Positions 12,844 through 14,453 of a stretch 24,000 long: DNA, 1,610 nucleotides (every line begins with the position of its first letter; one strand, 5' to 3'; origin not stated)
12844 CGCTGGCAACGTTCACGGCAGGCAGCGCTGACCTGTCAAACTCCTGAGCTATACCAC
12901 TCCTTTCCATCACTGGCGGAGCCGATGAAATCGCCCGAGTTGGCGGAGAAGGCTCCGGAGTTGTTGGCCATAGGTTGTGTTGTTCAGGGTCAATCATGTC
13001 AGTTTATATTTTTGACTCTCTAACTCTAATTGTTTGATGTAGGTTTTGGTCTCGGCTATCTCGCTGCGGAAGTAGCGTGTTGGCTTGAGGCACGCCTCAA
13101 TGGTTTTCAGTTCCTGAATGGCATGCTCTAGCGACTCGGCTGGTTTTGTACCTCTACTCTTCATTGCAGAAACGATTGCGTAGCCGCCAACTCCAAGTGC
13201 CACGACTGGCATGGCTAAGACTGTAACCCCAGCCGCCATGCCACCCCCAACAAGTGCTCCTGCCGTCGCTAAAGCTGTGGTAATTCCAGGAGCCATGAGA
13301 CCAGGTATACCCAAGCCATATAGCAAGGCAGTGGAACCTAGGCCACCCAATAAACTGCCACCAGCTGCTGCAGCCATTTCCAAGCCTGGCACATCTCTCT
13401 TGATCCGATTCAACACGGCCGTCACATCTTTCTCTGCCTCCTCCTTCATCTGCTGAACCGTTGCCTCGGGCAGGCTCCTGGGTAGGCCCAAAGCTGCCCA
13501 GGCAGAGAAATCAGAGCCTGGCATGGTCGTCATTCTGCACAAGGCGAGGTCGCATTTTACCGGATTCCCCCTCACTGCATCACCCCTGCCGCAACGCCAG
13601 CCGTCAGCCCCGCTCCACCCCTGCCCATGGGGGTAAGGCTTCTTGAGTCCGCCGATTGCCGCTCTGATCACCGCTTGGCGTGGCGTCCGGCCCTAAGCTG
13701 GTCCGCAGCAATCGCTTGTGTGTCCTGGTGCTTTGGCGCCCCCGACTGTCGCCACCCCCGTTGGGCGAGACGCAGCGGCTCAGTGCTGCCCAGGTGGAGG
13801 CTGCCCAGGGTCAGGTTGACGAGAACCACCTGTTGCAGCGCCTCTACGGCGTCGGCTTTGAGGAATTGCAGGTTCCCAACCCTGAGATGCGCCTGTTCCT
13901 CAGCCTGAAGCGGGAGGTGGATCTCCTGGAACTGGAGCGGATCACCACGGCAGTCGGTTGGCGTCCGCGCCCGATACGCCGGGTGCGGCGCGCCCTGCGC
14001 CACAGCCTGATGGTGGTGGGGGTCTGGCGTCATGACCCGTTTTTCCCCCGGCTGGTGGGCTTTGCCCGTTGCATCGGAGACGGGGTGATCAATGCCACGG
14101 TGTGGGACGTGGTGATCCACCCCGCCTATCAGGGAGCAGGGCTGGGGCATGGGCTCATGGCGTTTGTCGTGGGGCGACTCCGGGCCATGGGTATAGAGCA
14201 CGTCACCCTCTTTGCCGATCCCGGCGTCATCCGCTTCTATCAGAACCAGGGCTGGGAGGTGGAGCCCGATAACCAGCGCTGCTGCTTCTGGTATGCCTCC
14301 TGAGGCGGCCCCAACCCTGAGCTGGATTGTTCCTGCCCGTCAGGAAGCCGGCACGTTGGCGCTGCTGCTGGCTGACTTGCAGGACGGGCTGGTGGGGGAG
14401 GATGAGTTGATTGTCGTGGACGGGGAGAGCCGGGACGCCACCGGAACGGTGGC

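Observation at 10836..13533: Translationally coupled cassette: glycine-zipper membrane protein, then D12 methyltransferase, then decayed NotI-like endonuclease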

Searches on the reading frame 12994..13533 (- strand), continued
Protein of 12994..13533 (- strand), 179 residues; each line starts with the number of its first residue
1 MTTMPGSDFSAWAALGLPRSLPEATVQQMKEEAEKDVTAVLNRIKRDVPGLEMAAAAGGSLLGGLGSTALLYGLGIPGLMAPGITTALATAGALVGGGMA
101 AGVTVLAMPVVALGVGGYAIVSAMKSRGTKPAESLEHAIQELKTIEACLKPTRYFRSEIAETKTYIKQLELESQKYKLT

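Call 67: find_homologous_proteins(query=A3, max_evalue=0.00001)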
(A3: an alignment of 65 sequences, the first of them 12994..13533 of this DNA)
Query A3 (65 sequences) (179 aa, profile of the alignment): 1387 proteins with E <= 0.00001 among 8000 candidates; the best 120 are listed.
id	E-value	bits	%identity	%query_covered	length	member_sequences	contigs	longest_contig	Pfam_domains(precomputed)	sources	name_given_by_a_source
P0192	2.7e-73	263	46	45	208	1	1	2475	-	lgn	-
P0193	8.0e-73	262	56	34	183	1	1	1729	-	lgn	-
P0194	1.2e-72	261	43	59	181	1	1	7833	-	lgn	-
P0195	1.3e-72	261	45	56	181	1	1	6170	-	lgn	-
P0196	1.4e-72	261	43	59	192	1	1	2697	-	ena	-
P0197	1.5e-72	261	43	59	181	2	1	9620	-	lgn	-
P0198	1.6e-72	261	42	59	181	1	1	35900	-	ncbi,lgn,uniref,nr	ncbi:hypothetical protein [Butyrivibrio sp. AE3009]|uniref:hypothetical protein n=1 Tax=Butyrivibrio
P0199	1.7e-72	261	45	59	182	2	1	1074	-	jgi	jgi:hypothetical protein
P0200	2.3e-72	260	40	59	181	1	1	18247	-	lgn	-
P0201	2.4e-72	260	42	59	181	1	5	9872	-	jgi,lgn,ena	-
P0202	2.4e-72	260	40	67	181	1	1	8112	-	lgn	-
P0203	2.5e-72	260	46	59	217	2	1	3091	-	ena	-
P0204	2.5e-72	260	42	61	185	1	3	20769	-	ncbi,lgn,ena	-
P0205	2.6e-72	260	46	59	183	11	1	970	-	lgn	-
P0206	2.7e-72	260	42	59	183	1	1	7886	-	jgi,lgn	-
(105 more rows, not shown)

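Call 71: search_protein_families(library=pfam, proteins=[L090:4621-6465:+, L057:5869-7980:+, L088:4372-5136:+, L089:5671-6360:+, L090:6437-7816:+], max_evalue=0.01)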
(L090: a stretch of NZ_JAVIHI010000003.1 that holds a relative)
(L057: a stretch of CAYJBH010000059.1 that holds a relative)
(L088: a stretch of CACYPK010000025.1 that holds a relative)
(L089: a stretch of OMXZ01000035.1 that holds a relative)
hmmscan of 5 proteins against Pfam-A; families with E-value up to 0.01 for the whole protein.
L090:4621-6465:+ (614 aa): 1 family
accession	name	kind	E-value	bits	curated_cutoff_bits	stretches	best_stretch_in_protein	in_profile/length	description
PF03747.19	ADP_ribosyl_GH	-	4.3e-32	112.4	26.2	1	1-227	3-275/287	ADP-ribosylglycohydrolase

L057:5869-7980:+ (703 aa): 0 families

L088:4372-5136:+ (254 aa): 0 families

L089:5671-6360:+ (229 aa): 0 families

L090:6437-7816:+ (459 aa): 0 families

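Call 72: search_protein_families(library=padloc, proteins=[L090:4621-6465:+, L057:5869-7980:+, L088:4372-5136:+, L089:5671-6360:+, L090:6437-7816:+, L003:10648-12126:+, L003:12123-12980:+], max_evalue=0.001)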
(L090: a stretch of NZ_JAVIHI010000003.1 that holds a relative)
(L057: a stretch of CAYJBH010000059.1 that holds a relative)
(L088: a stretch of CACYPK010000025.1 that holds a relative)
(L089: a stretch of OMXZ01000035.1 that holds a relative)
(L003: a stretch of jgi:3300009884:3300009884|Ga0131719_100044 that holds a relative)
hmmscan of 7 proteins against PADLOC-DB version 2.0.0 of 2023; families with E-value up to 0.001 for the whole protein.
L090:4621-6465:+ (614 aa): 0 families

L057:5869-7980:+ (703 aa): 2 families
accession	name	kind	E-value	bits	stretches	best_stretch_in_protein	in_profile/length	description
PDLC03834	BnzB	-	2.5e-55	186.5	1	309-690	94-500/504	-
PDLC03833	BnzA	-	3.9e-10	37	1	62-155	312-403/544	-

L088:4372-5136:+ (254 aa): 3 families
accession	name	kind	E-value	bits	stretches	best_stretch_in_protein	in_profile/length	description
PDLC03841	LeoBC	-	7.8e-06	23.3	1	6-247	334-562/601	-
PDLC00603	ZorA1|ZorA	-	0.00017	18.3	1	6-247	404-557/727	MotA/ExbB/TolQ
PDLC03833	BnzA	-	0.00026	17.8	1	68-217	256-405/544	-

L089:5671-6360:+ (229 aa): 1 family
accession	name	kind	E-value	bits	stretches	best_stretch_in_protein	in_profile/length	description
PDLC03833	BnzA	-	2.1e-06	24.7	1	99-200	316-414/544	-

L090:6437-7816:+ (459 aa): 1 family
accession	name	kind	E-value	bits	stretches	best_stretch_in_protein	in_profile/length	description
PDLC03834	BnzB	-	2.1e-60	203.3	1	20-416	39-477/504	-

L003:10648-12126:+ (492 aa): 12 families
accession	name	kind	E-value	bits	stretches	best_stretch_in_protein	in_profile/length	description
PDLC03227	MTase_II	-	4.2e-206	683.6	1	8-490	10-487/494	Type II methyltransferase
PDLC03359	MTase_II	-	2e-120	401.4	1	24-489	29-513/840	Type II methyltransferase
PDLC03338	MTase_II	-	7.9e-48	161.6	1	130-469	243-578/604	Type II methyltransferase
PDLC04134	mad2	-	1.3e-13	48.7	1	24-216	264-425/492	mads_2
PDLC03248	MTase_II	-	4.3e-11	40.2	1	25-241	4-198/521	Type II methyltransferase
PDLC03267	MTase_II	-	2.3e-09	34.7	1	21-261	5-241/539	Type II methyltransferase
PDLC03237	MTase_II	-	4.9e-08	29.3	1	162-242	282-360/1036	Type II methyltransferase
PDLC03301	MTase_II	-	7.2e-07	26.1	1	23-280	68-317/604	Type II methyltransferase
PDLC03347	MTase_II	-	8.2e-07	26.1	1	133-233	93-197/488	Type II methyltransferase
PDLC03293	MTase_II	-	1.1e-05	22.5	1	25-335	11-293/427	Type II methyltransferase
PDLC03335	MTase_II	-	0.00024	17.9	1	113-216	175-284/607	Type II methyltransferase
PDLC03331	MTase_II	-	0.00049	16.9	1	25-219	24-209/541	Type II methyltransferase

L003:12123-12980:+ (285 aa): 4 families
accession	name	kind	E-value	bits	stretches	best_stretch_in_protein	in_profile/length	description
PDLC03420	REase_II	-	2.2e-120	399.5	1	7-280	8-286/317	Type II restriction enzyme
PDLC03359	MTase_II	-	8.2e-110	366.3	1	8-279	533-809/840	Type II methyltransferase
PDLC03412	REase_II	-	1.4e-35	121.1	1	10-277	16-293/324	Type II restriction enzyme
PDLC03589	REase_II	-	4e-05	20.8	1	126-259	164-301/364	Type II restriction enzyme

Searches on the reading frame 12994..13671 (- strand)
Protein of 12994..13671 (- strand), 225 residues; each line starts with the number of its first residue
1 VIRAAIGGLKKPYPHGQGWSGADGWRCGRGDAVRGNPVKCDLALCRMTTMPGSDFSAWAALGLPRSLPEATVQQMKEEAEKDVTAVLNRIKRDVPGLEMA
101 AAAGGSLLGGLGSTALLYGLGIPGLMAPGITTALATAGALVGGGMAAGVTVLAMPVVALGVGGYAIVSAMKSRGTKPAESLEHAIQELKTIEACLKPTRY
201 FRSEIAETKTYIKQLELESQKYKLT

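Call 3: search_protein_families(library=pfam, proteins=[window:12994-13671:-], max_evalue=0.1)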
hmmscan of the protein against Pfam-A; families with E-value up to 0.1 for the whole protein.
window:12994-13671:- (225 aa): 0 families

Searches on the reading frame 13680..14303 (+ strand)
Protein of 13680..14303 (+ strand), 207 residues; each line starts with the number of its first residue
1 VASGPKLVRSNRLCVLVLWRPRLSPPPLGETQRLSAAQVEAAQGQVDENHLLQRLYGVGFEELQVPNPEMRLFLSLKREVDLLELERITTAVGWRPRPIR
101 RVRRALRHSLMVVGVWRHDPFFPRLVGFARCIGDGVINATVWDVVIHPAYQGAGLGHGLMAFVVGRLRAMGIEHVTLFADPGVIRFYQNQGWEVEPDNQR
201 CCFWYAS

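Call 3: search_protein_families(library=pfam, proteins=[window:13680-14303:+], max_evalue=0.1)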
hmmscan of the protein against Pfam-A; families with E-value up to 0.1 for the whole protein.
window:13680-14303:+ (207 aa): 4 families
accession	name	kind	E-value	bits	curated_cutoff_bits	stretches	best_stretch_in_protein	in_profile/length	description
PF00583.31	Acetyltransf_1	-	3.7e-11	43.8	20.7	1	84-192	6-116/116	Acetyltransferase (GNAT) family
PF13508.13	Acetyltransf_7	-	3.1e-09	37.5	27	1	124-193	13-83/84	Acetyltransferase (GNAT) domain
PF13673.13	Acetyltransf_10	-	1.2e-07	32.2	23.6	1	124-195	41-110/128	Acetyltransferase (GNAT) domain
PF13527.13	Acetyltransf_9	-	5.5e-05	23.6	25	1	139-194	73-126/127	Acetyltransferase (GNAT) domain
